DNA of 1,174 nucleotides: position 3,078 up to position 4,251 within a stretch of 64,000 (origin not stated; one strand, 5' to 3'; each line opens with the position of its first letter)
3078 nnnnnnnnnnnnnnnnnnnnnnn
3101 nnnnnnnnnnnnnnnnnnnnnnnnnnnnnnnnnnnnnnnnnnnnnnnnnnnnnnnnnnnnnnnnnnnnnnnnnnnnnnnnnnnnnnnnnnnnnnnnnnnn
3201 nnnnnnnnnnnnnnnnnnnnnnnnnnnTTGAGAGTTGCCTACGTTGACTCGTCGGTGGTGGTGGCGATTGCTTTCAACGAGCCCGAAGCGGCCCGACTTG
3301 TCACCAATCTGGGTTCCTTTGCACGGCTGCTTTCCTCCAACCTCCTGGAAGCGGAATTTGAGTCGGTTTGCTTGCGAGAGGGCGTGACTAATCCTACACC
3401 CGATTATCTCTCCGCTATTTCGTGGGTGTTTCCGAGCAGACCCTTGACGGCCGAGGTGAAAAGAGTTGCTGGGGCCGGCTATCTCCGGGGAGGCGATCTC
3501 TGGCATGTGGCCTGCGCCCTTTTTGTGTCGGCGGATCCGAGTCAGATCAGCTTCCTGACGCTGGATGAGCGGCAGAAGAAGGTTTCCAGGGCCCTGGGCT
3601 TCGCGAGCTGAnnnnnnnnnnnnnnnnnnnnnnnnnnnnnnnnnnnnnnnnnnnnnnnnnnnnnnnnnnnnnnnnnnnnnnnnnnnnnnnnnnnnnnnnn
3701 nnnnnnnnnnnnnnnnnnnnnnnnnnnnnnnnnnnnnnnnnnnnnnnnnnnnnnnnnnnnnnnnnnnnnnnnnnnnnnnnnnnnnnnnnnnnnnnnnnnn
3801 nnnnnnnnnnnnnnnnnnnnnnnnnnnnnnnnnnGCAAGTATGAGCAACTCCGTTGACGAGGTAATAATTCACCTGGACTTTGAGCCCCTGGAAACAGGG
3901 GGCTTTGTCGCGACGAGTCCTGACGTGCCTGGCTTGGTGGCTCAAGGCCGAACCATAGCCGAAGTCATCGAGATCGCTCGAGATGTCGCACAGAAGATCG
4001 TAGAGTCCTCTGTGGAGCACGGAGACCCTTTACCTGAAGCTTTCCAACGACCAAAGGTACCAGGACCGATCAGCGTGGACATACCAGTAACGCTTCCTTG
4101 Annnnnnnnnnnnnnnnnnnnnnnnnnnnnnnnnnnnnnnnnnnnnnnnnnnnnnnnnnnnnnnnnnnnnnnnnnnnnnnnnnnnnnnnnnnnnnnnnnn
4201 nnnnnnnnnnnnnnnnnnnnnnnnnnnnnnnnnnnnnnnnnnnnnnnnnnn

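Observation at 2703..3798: Two direct copies of the 3' half of a tRNA-Cys(GCA) bracket a 1-kb Phd/YefM-VapC cassette (mini integrative islet)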

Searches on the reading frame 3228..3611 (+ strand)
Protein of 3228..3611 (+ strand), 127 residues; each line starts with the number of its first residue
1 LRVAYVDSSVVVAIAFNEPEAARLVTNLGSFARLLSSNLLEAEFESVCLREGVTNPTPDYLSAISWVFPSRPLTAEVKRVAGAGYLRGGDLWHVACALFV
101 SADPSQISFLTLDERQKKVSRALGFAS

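Call 10: find_encoding_contigs(protein=window:3228-3611:+, flank=10000, max_places=10)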
Protein window:3228-3611:+ (127 aa): no gene with exactly this product is on record in the collection.

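Call 11: search_protein_families(library=pfam, proteins=[window:3228-3611:+], max_evalue=0.01)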
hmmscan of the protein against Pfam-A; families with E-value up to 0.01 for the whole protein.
window:3228-3611:+ (127 aa): 1 family
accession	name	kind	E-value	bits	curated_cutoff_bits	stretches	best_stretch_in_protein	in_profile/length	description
PF01850.27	PIN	-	4.8e-07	30.9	23.6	1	5-120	2-118/120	PIN domain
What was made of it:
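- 3228..3611 (+): VapC PIN-domain toxin, 127 aa. Its TTG start overlaps the phd stop. Pfam PF01850, 4.8e-07 (call 11).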

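Call 24: find_homologous_proteins(query=window:3228-3611:+)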
Query window:3228-3611:+ (127 aa): 304 proteins with E <= 0.001 among 373 candidates; the best 120 are listed.
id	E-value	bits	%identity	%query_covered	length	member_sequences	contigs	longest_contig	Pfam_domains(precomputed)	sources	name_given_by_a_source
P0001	7.1e-76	270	100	100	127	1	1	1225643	PF01850.28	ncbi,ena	-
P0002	3.5e-62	225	83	98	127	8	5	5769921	PF01850.28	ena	-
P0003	1.2e-61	224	84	100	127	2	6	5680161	PF01850.28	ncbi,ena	-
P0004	1.7e-59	217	82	98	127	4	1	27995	PF01850.28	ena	-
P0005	7.5e-55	202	76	98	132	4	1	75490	PF01850.28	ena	-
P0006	8.4e-50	186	81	87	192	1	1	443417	-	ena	-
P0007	9.6e-38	147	57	100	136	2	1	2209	PF01850.28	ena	-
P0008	1.5e-37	146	57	100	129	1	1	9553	PF01850.28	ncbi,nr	ncbi:MAG: hypothetical protein QOJ16_276 [Acidobacteriota bacterium]|nr:hypothetical protein [Acidob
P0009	8.4e-37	144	54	100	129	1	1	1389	PF01850.28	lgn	-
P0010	9.0e-37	143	57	98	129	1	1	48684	PF01850.28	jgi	jgi:predicted nucleic acid-binding protein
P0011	1.0e-36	143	57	100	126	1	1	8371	PF01850.28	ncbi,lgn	-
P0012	1.1e-36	143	58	98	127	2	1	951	PF01850.28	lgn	-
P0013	1.6e-36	143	56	100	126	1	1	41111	PF01850.28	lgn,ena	-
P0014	2.3e-36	142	56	100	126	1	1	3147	PF01850.28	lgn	-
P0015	2.4e-36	142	56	98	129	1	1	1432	PF01850.28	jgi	-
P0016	2.6e-36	142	58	98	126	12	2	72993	PF01850.28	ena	-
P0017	3.3e-36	142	57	97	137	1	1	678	PF01850.28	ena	-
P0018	4.3e-36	141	54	100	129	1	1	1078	PF01850.28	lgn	-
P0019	4.4e-36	141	59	100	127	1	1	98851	PF01850.28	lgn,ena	-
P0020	4.8e-36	141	58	98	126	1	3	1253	PF01850.28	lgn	-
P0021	5.0e-36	141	54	99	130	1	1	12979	PF01850.28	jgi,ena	-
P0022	5.5e-36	141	55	100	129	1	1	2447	PF01850.28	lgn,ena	-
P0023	5.6e-36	141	56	98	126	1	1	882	PF01850.28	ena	-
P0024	7.7e-36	140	56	98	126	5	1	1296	PF01850.28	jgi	jgi:predicted nucleic acid-binding protein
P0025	9.9e-36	140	54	100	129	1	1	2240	PF01850.28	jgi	-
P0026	1.1e-35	140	55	98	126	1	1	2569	PF01850.28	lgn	-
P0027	1.2e-35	140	57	100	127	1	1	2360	PF01850.28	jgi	jgi:predicted nucleic acid-binding protein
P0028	1.3e-35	140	54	98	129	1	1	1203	PF01850.28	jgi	jgi:predicted nucleic acid-binding protein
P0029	1.4e-35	140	54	100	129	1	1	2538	PF01850.28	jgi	-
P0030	1.4e-35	140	55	98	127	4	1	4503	PF01850.28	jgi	jgi:predicted nucleic acid-binding protein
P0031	1.4e-35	140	56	100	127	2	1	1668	PF01850.28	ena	-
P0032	1.5e-35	140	57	100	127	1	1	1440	PF01850.28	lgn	-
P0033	1.9e-35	139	54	100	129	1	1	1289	PF01850.28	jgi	-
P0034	1.9e-35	139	56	100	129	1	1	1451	PF01850.28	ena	-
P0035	2.5e-35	139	56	98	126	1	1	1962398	PF01850.28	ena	-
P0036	3.6e-35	138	56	98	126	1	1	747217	PF01850.28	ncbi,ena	-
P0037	5.0e-35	138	57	100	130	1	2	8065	PF01850.28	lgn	-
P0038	5.4e-35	138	58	98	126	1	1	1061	PF01850.28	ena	-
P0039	5.7e-35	138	56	99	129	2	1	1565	PF01850.28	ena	-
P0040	1.1e-34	137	57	99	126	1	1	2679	PF01850.28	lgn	-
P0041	1.2e-34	137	54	98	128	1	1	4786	PF01850.28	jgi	jgi:predicted nucleic acid-binding protein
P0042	1.4e-34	136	53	100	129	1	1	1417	PF01850.28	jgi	jgi:predicted nucleic acid-binding protein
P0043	1.5e-34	136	56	100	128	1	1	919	PF01850.28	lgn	-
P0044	1.6e-34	136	56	98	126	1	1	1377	PF01850.28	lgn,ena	-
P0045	1.6e-34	136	56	99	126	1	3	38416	PF01850.28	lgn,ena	-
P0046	1.9e-34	136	57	98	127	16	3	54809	PF01850.28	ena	-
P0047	1.9e-34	136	54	100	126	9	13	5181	PF01850.28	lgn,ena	-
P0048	2.0e-34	136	54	100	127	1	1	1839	PF01850.28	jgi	jgi:hypothetical protein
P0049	2.6e-34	136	55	98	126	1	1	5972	PF01850.28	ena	-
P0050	2.7e-34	136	58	98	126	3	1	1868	PF01850.28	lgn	-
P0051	3.4e-34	135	55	98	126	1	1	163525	PF01850.28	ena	-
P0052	4.2e-34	135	55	98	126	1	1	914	PF01850.28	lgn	-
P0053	4.4e-34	135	55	98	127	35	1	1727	PF01850.28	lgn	-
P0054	4.5e-34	135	57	100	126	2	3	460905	PF01850.28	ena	-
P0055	4.7e-34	135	53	98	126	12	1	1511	PF01850.28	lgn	-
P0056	4.7e-34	135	54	100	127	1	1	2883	PF01850.28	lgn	-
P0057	4.9e-34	135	54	98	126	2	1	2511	PF01850.28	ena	-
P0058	5.0e-34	135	54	98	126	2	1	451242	PF01850.28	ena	-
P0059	5.1e-34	135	54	98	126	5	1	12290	PF01850.28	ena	-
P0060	5.4e-34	135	55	98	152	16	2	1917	PF01850.28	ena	-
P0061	7.2e-34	134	57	100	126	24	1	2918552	PF01850.28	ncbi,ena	-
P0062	7.5e-34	134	53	100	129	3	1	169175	PF01850.28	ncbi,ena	-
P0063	8.9e-34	134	54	98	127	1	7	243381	PF01850.28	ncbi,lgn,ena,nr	ncbi:MAG: type II toxin-antitoxin system VapC family toxin [Chloroflexi bacterium]|nr:type II toxin-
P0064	9.2e-34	134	54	98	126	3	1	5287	PF01850.28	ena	-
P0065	1.2e-33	133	52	100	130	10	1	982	PF01850.28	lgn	-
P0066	1.3e-33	133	54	97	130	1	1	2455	PF01850.28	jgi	jgi:hypothetical protein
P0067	1.4e-33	133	54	98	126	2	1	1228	PF01850.28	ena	-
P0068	1.6e-33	133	57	100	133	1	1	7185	PF01850.28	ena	-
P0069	1.9e-33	133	53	98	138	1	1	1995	PF01850.28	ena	-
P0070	2.0e-33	133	53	98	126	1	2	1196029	PF01850.28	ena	-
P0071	2.2e-33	133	54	98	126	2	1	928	PF01850.28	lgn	-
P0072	2.3e-33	132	58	98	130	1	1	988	PF01850.28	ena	-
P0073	2.7e-33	132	54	98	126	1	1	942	PF01850.28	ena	-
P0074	2.9e-33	132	57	98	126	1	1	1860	PF01850.28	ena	-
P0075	2.9e-33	132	52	98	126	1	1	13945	PF01850.28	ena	-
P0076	3.3e-33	132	55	98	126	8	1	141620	PF01850.28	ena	-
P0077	3.9e-33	132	52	98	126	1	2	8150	PF01850.28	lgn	-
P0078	4.2e-33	132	56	100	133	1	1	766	PF01850.28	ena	-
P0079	4.3e-33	132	54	100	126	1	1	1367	PF01850.28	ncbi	-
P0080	4.7e-33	131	56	98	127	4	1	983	PF01850.28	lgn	-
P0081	4.8e-33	131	56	98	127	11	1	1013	PF01850.28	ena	-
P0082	5.6e-33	131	54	98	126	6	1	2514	PF01850.28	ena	-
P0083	5.7e-33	131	55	98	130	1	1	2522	PF01850.28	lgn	-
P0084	6.3e-33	131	55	100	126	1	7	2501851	PF01850.28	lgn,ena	-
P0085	6.4e-33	131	51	98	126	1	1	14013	PF01850.28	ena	-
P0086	6.6e-33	131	51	98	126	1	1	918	PF01850.28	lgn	-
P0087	7.8e-33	131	54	98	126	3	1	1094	PF01850.28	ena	-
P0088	7.8e-33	131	54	98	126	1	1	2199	PF01850.28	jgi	jgi:hypothetical protein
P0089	8.7e-33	131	51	98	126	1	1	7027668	PF01850.28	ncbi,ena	-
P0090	8.9e-33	131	51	98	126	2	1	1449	PF01850.28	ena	-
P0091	8.9e-33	131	55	98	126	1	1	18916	PF01850.28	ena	-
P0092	8.9e-33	131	54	98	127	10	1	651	PF01850.28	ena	-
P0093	9.8e-33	130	54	98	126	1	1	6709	PF01850.28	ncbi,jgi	jgi:hypothetical protein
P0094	1.0e-32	130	52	98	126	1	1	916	PF01850.28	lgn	-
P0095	1.1e-32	130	55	98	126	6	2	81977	PF01850.28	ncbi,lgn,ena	-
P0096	1.2e-32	130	51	98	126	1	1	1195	PF01850.28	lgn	-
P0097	1.3e-32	130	52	98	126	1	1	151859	PF01850.28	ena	-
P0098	1.5e-32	130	52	98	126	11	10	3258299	PF01850.28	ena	-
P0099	1.5e-32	130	54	100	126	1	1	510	PF01850.28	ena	-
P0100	1.6e-32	130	51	97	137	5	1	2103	PF01850.28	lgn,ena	-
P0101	1.7e-32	130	54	98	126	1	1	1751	PF01850.28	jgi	-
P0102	1.7e-32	130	52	98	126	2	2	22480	PF01850.28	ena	-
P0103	1.9e-32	130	54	94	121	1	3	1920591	PF01850.28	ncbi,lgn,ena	-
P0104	1.9e-32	130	54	98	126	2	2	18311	PF01850.28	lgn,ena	-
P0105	1.9e-32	130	55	100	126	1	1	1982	PF01850.28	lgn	-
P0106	1.9e-32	130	51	98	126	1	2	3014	PF01850.28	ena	-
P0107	2.3e-32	129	56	98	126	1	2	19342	PF01850.28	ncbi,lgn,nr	ncbi:MAG TPA: PIN domain-containing protein [Gemmatimonadales bacterium]|nr:PIN domain-containing pr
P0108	2.3e-32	129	53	98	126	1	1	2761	PF01850.28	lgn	-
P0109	2.3e-32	129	51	99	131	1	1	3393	PF01850.28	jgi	jgi:predicted nucleic acid-binding protein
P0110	2.4e-32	129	55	98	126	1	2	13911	PF01850.28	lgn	-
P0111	2.8e-32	129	56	98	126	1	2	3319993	PF01850.28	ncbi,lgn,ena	-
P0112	2.9e-32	129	56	98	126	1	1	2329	PF01850.28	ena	-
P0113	3.1e-32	129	56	100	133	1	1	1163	PF01850.28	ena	-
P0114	3.1e-32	129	53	98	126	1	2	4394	PF01850.28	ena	-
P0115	3.3e-32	129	54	98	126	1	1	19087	PF01850.28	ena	-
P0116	3.7e-32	129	50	98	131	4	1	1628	PF01850.28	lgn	-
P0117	3.8e-32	129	54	100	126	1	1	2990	PF01850.28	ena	-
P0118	4.0e-32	128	52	98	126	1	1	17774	PF01850.28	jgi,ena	jgi:hypothetical protein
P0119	4.0e-32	128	52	98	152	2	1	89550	PF01850.28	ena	-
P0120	4.1e-32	128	52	98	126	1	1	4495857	PF01850.28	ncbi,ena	-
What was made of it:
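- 3228..3611 (+): There are 304 homologues (call 24).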

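Call 25: find_encoding_contigs(protein=P0001, flank=10000, max_places=5)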
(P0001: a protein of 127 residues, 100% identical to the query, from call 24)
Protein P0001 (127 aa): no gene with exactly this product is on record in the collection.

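Call 26: find_encoding_contigs(protein=P0003, flank=10000, max_places=6)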
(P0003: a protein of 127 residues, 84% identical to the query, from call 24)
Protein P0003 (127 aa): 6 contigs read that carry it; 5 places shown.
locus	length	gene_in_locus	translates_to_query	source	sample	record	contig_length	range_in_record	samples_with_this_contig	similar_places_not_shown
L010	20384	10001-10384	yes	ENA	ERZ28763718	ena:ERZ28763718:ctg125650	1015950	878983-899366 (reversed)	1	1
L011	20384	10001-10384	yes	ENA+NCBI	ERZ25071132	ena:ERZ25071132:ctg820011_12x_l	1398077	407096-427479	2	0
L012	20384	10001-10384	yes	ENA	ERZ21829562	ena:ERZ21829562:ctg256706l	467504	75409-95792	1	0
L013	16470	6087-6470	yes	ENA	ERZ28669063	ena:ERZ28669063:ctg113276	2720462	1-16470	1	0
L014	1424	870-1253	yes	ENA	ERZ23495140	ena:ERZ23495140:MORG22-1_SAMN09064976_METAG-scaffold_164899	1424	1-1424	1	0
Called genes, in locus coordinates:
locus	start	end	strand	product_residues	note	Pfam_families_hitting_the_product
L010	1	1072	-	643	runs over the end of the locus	PF12228:DUF3604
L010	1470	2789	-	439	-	PF05598:DUF772, PF01609:DDE_Tnp_1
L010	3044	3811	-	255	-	PF14537:Cytochrom_c3_2 (faint)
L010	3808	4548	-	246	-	-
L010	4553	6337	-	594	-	PF00970:FAD_binding_6, PF00175:NAD_binding_1, PF08030:NAD_binding_6 (faint), PF00111:Fer2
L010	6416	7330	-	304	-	PF02812:ELFV_dehydrog_N, PF00208:ELFV_dehydrog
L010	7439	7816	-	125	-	PF02812:ELFV_dehydrog_N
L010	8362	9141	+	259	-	PF20434:BD-FAE, PF00326:Peptidase_S9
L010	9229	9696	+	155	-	-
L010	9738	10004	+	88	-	PF02604:PhdYeFM_antitox (weak)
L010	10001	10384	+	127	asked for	PF01850:PIN (weak)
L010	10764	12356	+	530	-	-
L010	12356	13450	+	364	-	-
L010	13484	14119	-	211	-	-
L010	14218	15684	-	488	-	PF00884:Sulfatase, PF01663:Phosphodiest (faint), PF16347:SGSH_C, PF14707:Sulfatase_C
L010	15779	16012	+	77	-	-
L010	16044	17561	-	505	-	PF13385:Laminin_G_3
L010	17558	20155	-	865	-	PF07732:Cu-oxidase_3, PF07731:Cu-oxidase_2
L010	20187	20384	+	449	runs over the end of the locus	PF12867:DinB_2, PF03781:FGE-sulfatase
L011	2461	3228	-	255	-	PF14537:Cytochrom_c3_2 (faint)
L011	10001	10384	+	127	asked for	PF01850:PIN (weak)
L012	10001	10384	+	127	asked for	PF01850:PIN (weak)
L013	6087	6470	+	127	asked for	PF01850:PIN (weak)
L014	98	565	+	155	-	-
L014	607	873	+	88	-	PF02604:PhdYeFM_antitox (weak)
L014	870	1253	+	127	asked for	PF01850:PIN (weak)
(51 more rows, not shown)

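Call 30: find_encoding_contigs(protein=P0002, flank=10000, max_places=6)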
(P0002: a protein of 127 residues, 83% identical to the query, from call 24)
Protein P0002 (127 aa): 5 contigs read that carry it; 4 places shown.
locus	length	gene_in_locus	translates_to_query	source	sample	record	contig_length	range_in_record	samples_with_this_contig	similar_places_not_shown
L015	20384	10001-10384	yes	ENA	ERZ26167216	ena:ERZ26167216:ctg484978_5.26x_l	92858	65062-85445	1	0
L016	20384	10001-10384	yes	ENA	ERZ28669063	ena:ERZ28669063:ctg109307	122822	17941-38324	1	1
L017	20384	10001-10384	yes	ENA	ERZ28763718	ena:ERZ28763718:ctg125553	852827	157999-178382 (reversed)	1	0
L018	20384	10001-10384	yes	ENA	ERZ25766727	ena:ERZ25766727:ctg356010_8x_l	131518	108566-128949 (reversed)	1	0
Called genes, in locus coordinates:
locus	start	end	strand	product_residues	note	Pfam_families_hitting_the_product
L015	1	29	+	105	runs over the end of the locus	-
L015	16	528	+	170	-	PF09250:Prim-Pol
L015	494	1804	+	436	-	PF08708:PriCT_1 (weak), PF13481:AAA_25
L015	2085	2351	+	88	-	-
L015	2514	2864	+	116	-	-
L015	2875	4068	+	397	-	PF05065:Phage_capsid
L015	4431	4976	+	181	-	-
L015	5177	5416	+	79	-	-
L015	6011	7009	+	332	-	PF13565:HTH_32 (weak), PF00665:rve, PF13683:rve_3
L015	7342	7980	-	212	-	-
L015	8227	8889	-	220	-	PF05362:Lon_C (weak), PF13541:ChlI, PF01078:Mg_chelatase (weak)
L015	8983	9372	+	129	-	-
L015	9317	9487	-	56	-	-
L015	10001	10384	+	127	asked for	PF01850:PIN (faint)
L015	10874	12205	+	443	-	PF02667:SCFA_trans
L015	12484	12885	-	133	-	PF01850:PIN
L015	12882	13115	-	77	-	PF02604:PhdYeFM_antitox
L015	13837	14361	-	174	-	PF00583:Acetyltransf_1 (weak)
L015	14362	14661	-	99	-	PF08681:TacA1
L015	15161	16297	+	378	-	PF00884:Sulfatase, PF16347:SGSH_C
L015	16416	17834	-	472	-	PF00171:Aldedh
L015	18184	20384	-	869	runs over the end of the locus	PF00696:AA_kinase, PF01842:ACT (faint), PF22468:ACT_9 (faint), PF00278:Orn_DAP_Arg_deC, PF02784:Orn_Arg_deC_N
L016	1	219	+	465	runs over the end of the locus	PF02696:SelO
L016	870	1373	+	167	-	-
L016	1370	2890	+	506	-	PF00239:Resolvase, PF07508:Recombinase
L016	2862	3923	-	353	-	PF05362:Lon_C (weak), PF13541:ChlI, PF00158:Sigma54_activat (faint), PF00493:MCM (faint), PF01078:Mg_chelatase, PF07728:AAA_5 (weak)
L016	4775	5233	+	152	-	PF01527:HTH_Tnp_1 (faint)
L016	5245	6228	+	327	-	PF00665:rve, PF13683:rve_3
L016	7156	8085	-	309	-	PF01135:PCMT (weak), PF02475:TRM5-TYW2_MTfase (faint), PF05050:Methyltransf_21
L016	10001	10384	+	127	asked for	PF01850:PIN (faint)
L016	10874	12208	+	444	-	PF02667:SCFA_trans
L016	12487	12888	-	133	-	PF01850:PIN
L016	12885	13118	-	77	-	PF02604:PhdYeFM_antitox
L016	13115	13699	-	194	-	-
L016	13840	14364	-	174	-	PF00583:Acetyltransf_1 (weak)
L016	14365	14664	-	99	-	PF08681:TacA1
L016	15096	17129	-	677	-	PF14508:GH97_N, PF10566:Glyco_hydro_97, PF14509:GH97_C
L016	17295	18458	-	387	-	PF14294:DUF4372, PF01609:DDE_Tnp_1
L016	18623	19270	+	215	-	PF00884:Sulfatase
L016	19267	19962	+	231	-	PF00884:Sulfatase, PF16347:SGSH_C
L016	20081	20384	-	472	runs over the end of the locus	PF00171:Aldedh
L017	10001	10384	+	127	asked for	PF01850:PIN (faint)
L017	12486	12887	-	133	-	PF01850:PIN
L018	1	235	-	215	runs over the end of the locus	-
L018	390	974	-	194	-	-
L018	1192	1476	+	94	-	PF01527:HTH_Tnp_1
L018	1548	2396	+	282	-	PF13276:HTH_21, PF00665:rve, PF13683:rve_3, PF13333:rve_2 (weak)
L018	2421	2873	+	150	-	-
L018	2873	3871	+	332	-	PF13565:HTH_32 (weak), PF00665:rve, PF13683:rve_3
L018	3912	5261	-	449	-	PF10412:TrwB_AAD_bind, PF12696:TraG-D_C (weak)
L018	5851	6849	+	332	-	PF13565:HTH_32 (weak), PF00665:rve, PF13683:rve_3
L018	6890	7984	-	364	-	-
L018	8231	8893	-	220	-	PF05362:Lon_C (weak), PF13541:ChlI, PF01078:Mg_chelatase (weak)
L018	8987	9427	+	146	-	-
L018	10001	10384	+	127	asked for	PF01850:PIN (faint)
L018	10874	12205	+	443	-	PF02667:SCFA_trans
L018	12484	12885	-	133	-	PF01850:PIN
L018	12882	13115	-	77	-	PF02604:PhdYeFM_antitox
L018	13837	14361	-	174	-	PF00583:Acetyltransf_1 (weak)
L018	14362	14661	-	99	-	PF08681:TacA1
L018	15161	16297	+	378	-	PF00884:Sulfatase, PF16347:SGSH_C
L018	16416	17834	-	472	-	PF00171:Aldedh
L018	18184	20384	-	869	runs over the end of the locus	PF00696:AA_kinase, PF01842:ACT (faint), PF22468:ACT_9 (faint), PF00278:Orn_DAP_Arg_deC, PF02784:Orn_Arg_deC_N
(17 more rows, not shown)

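Call 75: search_protein_families(library=phrogs, proteins=[window:3228-3611:+], max_evalue=0.01)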
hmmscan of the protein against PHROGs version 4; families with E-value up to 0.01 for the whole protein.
window:3228-3611:+ (127 aa): 0 families

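Call 77: list_cluster_members(proteins=[P0001, P0121])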
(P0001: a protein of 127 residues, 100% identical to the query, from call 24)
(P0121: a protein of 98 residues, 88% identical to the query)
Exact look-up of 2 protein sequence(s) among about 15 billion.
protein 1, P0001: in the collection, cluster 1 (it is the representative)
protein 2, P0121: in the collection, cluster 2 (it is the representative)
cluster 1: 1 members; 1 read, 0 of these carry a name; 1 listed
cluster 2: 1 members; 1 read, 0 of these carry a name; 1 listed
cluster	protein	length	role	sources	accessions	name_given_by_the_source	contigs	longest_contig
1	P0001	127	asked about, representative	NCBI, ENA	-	-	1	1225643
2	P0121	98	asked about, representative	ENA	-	-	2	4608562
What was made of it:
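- Tried and rejected: The cluster look-up gave no accession or name (call 77).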

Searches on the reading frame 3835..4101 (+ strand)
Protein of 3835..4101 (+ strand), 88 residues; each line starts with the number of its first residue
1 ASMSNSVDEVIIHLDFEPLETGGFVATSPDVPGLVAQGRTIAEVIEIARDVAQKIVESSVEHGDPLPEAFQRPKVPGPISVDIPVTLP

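Call 11: search_protein_families(library=pfam, proteins=[window:3835-4101:+], max_evalue=0.01)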
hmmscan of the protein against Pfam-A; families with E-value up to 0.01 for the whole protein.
window:3835-4101:+ (88 aa): 2 families
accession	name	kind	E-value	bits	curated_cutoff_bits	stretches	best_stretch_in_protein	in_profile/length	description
PF15919.11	HicB_lk_antitox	-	2.3e-05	25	27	1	20-69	9-58/123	HicB_like antitoxin of bacterial toxin-antitoxin system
PF08972.17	DUF1902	-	0.00021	21.8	22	1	20-57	11-48/74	Domain of unknown function (DUF1902)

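Call 14: find_encoding_contigs(protein=window:3835-4101:+, flank=10000, max_places=10)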
Protein window:3835-4101:+ (88 aa): no gene with exactly this product is on record in the collection.

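Call 75: search_protein_families(library=phrogs, proteins=[window:3835-4101:+], max_evalue=0.01)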
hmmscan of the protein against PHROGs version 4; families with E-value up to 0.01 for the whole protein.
window:3835-4101:+ (88 aa): 1 family
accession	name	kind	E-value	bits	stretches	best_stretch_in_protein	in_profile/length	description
phrog_497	-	moron, auxiliary metabolic gene and host takeover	2.8e-11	44.4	1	3-71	4-72/342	toxin-antitoxin system HicB-like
